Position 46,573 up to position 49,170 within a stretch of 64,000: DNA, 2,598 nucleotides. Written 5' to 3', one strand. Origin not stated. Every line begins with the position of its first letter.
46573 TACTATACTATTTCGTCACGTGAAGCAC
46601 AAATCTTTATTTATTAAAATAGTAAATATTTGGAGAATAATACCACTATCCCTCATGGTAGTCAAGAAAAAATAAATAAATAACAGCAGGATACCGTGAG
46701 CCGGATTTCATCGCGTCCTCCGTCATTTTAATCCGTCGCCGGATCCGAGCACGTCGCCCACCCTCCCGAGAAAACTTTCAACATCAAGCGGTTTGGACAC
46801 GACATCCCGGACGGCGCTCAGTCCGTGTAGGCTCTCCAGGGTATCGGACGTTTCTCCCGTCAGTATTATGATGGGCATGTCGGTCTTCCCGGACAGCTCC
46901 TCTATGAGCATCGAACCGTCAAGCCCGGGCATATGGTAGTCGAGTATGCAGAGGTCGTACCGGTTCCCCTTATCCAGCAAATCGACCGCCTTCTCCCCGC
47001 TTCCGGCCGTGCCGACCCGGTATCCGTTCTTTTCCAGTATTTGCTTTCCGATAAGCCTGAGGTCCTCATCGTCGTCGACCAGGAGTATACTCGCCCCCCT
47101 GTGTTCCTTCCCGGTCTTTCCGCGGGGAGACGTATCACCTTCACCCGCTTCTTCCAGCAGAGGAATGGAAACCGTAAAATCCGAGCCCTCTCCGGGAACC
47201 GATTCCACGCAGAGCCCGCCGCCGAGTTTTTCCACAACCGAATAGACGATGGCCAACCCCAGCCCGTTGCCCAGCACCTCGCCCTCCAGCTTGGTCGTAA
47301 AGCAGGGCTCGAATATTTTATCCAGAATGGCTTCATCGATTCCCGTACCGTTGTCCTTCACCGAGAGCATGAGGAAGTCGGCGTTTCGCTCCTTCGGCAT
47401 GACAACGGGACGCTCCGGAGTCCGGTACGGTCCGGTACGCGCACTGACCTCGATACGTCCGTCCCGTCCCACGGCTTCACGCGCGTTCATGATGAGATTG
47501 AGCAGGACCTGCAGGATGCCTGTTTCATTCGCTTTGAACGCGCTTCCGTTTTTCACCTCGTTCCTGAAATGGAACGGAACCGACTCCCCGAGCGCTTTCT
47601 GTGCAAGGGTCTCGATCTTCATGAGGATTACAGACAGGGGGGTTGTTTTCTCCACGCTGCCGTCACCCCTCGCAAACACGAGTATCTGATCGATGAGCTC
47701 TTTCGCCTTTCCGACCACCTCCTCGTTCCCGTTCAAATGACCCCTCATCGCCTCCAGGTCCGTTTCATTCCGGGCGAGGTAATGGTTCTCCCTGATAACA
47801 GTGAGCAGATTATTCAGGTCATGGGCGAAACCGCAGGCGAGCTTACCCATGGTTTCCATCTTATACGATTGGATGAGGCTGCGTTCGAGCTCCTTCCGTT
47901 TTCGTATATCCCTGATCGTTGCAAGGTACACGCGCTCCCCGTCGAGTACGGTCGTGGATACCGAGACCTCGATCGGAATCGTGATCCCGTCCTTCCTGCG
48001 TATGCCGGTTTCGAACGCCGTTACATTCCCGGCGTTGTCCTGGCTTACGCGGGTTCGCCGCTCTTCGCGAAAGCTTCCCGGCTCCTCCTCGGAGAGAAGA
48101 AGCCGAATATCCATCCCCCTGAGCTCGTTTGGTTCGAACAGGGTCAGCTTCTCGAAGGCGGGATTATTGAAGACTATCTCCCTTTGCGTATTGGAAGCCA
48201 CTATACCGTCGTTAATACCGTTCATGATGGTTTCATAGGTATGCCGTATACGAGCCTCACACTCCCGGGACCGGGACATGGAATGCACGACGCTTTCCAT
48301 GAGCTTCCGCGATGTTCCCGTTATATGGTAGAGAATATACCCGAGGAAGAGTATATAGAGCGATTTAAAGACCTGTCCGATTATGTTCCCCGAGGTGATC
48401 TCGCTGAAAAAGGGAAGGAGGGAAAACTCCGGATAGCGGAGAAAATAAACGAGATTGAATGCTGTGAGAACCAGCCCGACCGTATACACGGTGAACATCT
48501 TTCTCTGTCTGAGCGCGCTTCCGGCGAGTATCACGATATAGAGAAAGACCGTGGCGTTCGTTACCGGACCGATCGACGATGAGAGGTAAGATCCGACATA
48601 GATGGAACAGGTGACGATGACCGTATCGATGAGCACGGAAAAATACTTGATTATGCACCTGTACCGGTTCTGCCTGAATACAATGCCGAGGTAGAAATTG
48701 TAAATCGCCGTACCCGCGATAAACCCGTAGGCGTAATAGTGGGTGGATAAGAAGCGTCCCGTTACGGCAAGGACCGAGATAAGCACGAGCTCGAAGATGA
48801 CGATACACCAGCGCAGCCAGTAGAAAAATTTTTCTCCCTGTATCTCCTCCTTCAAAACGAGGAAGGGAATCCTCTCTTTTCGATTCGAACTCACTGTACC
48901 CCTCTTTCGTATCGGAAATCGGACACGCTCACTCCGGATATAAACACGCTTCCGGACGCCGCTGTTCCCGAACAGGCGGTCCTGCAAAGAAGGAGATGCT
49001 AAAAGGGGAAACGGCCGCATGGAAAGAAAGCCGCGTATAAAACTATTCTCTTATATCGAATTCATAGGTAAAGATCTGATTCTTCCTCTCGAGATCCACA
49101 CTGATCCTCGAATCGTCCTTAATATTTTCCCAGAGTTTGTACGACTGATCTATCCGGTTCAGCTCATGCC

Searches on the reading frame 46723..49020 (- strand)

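Call 62: search_protein_families(library=pfam, proteins=[window:46723-49020:-], max_evalue=0.0001)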
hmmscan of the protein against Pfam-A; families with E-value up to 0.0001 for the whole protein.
window:46723-49020:- (765 aa): 4 families
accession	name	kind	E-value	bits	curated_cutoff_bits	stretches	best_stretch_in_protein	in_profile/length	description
PF00072.30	Response_reg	-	1.9e-20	73.5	30.2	1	645-751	1-107/111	Response regulator receiver domain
PF02518.31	HATPase_c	-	7.2e-20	71.9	26.4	1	498-621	2-109/111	Histidine kinase-, DNA gyrase B-, and HSP90-like ATPase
PF00989.32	PAS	-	1e-11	45.3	22.6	1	262-372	3-113/113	PAS fold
PF13426.13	PAS_9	-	1.5e-11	44.9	27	1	271-373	2-102/103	PAS domain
